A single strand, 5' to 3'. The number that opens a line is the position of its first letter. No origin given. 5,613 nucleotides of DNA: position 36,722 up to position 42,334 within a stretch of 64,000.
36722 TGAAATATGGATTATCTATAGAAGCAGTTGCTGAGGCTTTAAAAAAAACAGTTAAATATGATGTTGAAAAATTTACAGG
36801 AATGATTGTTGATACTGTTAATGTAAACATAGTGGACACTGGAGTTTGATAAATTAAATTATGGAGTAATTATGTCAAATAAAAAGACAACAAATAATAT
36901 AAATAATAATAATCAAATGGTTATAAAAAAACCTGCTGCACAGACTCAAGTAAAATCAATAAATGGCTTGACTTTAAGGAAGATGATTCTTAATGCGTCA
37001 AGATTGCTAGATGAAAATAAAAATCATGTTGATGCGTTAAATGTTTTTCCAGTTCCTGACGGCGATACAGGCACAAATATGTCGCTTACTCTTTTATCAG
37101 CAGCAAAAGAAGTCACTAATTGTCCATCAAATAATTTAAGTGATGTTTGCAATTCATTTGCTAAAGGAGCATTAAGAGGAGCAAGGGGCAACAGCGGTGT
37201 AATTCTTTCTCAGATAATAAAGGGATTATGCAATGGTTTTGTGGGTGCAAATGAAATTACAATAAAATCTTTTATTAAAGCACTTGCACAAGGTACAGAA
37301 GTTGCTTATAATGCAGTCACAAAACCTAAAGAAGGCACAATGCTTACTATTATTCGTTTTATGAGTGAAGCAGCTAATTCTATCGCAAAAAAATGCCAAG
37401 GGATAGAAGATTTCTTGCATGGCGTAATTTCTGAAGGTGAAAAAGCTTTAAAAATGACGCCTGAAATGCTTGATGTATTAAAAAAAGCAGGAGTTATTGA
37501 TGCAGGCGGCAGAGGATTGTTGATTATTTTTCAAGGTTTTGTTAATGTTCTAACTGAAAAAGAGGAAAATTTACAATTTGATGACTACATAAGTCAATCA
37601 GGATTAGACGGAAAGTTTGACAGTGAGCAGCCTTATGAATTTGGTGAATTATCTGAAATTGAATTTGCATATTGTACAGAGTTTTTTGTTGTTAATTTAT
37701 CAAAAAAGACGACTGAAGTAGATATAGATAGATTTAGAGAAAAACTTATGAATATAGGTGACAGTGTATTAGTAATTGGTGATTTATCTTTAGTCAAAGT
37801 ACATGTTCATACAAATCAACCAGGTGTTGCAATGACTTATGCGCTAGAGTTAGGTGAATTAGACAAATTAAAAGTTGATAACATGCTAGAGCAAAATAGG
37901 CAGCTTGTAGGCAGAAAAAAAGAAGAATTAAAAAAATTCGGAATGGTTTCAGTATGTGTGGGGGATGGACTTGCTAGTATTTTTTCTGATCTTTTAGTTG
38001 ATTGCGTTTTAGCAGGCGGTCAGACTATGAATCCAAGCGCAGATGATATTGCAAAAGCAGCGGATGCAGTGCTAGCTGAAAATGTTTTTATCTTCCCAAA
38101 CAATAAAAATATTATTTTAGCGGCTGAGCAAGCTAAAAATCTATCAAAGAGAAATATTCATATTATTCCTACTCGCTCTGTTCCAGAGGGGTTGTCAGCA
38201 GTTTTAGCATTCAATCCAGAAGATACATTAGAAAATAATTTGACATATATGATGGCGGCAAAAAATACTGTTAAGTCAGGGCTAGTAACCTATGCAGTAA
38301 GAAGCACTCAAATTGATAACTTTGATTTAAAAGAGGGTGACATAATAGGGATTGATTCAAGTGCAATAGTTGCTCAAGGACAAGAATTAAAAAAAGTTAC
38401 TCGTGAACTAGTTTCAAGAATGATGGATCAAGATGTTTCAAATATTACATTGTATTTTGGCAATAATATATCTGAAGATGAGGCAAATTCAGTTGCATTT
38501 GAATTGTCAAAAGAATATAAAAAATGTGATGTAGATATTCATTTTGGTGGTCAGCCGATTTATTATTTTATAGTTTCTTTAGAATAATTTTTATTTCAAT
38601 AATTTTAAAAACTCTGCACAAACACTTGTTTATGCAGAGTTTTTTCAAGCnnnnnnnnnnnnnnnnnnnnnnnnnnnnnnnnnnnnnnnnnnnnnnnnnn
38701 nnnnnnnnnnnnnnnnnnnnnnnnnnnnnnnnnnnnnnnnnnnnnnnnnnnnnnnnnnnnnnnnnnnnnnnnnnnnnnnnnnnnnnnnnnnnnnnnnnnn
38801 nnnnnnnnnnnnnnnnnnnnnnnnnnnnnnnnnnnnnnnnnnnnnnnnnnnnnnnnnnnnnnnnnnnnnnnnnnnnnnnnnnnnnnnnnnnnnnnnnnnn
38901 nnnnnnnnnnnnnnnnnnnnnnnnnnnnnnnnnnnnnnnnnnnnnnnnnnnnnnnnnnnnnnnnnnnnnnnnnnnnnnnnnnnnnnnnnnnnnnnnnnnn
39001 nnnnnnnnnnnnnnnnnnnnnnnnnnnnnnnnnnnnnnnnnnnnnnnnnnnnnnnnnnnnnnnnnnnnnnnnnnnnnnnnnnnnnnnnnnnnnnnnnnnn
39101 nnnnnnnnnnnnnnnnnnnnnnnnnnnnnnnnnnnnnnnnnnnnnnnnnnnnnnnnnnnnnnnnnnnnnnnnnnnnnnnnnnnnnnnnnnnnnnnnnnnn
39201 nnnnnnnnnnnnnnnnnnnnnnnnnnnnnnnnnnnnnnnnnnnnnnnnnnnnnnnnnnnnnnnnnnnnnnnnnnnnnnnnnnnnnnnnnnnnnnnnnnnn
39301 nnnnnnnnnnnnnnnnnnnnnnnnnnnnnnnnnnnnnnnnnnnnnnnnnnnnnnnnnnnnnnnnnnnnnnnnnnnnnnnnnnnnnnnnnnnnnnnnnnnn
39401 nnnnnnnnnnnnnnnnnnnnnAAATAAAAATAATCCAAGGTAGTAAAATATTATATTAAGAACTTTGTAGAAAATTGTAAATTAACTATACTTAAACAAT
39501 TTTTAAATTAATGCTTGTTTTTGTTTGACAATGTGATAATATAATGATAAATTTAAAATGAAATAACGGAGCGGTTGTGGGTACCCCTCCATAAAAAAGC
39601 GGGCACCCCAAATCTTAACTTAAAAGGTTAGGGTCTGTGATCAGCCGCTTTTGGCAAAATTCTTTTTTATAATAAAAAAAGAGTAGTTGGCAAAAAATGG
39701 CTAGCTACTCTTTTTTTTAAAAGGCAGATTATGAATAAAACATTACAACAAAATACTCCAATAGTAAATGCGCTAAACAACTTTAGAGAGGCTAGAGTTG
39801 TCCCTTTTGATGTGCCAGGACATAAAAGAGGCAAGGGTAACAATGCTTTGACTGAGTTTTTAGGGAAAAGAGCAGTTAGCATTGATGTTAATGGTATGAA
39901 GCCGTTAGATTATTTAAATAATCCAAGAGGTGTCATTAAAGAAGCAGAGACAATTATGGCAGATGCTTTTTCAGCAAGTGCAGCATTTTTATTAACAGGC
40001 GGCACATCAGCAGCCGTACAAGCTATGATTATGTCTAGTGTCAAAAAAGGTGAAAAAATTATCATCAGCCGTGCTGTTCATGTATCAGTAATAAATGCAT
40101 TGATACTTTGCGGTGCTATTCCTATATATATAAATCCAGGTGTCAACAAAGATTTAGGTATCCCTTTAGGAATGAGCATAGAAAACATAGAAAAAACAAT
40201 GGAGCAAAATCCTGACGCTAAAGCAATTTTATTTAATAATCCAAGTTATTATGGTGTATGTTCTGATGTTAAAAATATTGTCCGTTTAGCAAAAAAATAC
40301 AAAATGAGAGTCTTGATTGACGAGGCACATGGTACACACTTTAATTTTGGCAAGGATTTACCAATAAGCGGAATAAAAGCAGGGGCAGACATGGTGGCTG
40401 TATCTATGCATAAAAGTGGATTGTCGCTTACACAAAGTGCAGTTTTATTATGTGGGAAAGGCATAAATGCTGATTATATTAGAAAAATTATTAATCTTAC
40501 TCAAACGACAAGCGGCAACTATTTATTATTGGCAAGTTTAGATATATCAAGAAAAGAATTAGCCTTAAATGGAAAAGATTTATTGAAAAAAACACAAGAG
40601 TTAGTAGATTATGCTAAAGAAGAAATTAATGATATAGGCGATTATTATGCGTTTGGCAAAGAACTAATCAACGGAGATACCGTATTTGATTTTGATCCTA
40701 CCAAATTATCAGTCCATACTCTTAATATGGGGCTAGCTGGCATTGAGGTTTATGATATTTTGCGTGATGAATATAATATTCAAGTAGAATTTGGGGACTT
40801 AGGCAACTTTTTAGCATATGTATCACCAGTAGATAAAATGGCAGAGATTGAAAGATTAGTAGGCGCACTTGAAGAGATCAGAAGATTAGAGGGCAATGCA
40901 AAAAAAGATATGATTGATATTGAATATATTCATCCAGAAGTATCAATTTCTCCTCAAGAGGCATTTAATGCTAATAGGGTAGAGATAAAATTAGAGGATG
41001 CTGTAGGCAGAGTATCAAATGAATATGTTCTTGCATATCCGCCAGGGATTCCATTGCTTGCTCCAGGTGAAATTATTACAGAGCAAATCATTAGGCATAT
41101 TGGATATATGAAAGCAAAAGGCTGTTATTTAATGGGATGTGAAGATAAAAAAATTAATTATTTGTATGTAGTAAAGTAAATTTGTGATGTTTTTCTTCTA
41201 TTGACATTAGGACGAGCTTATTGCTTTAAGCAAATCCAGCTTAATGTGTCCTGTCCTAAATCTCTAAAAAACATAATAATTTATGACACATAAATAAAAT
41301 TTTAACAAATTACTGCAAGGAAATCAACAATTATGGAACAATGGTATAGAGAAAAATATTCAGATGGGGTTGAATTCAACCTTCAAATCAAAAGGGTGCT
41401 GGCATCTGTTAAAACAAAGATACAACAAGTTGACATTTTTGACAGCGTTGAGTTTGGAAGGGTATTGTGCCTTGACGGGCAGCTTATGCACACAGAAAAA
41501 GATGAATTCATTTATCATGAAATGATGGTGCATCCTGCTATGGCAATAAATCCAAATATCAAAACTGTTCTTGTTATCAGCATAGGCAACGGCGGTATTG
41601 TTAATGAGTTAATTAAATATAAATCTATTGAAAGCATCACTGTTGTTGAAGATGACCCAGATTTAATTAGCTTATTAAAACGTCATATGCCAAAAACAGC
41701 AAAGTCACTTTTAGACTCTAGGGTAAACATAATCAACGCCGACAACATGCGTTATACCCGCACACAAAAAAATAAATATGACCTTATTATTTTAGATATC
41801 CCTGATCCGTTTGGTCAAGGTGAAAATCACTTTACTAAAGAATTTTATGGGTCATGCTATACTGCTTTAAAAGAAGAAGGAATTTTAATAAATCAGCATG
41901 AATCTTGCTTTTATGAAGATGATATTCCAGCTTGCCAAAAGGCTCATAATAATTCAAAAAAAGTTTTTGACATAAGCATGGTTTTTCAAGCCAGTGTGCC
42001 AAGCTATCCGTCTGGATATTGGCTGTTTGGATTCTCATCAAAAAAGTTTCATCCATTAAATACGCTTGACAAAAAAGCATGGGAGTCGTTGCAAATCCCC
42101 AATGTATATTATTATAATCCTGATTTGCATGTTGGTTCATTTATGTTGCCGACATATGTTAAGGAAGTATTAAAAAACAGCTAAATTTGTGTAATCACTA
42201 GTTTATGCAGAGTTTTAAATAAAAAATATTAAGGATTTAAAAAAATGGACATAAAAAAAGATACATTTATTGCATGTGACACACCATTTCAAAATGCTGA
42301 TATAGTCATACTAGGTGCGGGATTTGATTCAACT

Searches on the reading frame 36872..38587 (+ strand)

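Call 47: search_protein_families(library=pfam, proteins=[window:36872-38587:+], max_evalue=0.00001)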
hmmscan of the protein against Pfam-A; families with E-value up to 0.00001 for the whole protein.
window:36872-38587:+ (571 aa): 3 families
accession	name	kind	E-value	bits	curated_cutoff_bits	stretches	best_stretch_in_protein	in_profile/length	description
PF13684.11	FakA-like_C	-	1.8e-71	240.4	23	1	357-571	1-216/216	Fatty acid kinase subunit A-like, C-terminal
PF02734.22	Dak2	-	6.8e-40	137.2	27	1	60-224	1-173/174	DAK2 domain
PF21645.3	FakA-like_M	-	5e-27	94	24.9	1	264-344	1-79/80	Fatty acid kinase subunit A-like, middle domain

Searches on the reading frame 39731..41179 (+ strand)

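Call 47: search_protein_families(library=pfam, proteins=[window:39731-41179:+], max_evalue=0.00001)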
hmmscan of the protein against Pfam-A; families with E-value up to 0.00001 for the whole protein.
window:39731-41179:+ (482 aa): 6 families
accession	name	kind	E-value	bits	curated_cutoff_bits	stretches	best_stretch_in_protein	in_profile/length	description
PF01276.26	OKR_DC_1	-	1.5e-62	212.1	27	1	9-325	1-343/417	Orn/Lys/Arg decarboxylase, major domain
PF00155.27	Aminotran_1_2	-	3.1e-12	46.8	19.7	1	69-302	44-293/361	Aminotransferase class I and II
PF03711.20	OKR_DC_1_C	-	2.1e-10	41.5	24.2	1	401-462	44-109/132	Orn/Lys/Arg decarboxylase, C-terminal domain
PF01041.23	DegT_DnrJ_EryC1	-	5.2e-10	39.5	19.8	1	72-202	29-150/360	DegT/DnrJ/EryC1/StrS aminotransferase family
PF00266.25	Aminotran_5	-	1.1e-08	34.9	21.5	1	71-228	47-201/371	Aminotransferase class-V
PF01053.26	Cys_Met_Meta_PP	-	5.6e-06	25.6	27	0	73-228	58-198/381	Cys/Met metabolism PLP-dependent enzyme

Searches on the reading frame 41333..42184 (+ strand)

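Call 47: search_protein_families(library=pfam, proteins=[window:41333-42184:+], max_evalue=0.00001)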
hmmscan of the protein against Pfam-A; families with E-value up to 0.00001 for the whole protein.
window:41333-42184:+ (283 aa): 2 families
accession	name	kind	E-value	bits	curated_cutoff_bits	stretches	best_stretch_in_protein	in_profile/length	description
PF01564.23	Spermine_synth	-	1.1e-46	159.2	22.9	1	58-241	1-180/186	Spermine/spermidine synthase domain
PF17284.7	Spermine_synt_N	-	7.2e-14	51.9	22.1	1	3-55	1-53/53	Spermidine synthase tetramerisation domain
